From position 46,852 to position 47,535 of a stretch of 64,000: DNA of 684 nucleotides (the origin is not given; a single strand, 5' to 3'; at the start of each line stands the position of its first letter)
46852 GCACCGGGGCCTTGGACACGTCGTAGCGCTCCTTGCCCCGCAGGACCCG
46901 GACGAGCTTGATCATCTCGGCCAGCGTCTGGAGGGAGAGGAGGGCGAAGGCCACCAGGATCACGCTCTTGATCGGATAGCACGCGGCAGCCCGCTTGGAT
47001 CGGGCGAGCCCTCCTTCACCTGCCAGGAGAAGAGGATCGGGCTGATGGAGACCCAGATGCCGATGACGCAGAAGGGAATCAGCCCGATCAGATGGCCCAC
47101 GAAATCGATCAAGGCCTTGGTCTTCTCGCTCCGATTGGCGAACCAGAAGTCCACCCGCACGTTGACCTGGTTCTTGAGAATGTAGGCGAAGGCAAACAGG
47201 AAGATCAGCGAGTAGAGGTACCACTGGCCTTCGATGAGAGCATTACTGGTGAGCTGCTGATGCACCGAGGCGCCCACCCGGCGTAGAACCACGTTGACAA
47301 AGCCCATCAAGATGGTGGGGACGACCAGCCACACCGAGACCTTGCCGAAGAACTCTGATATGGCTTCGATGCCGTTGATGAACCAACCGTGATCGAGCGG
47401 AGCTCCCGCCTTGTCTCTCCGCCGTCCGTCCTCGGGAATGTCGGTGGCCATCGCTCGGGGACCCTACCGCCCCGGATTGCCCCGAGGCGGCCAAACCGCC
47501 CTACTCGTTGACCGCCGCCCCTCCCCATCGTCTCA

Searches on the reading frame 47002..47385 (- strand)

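Call 65: search_protein_families(library=pfam, proteins=[window:47002-47385:-], max_evalue=0.01)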
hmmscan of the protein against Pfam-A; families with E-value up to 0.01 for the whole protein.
window:47002-47385:- (128 aa): 1 family
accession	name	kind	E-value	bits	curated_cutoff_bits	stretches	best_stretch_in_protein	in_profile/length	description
PF04290.18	DctQ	-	2.9e-07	30.9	28.3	1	25-117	2-86/132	Tripartite ATP-independent periplasmic transporters, DctQ component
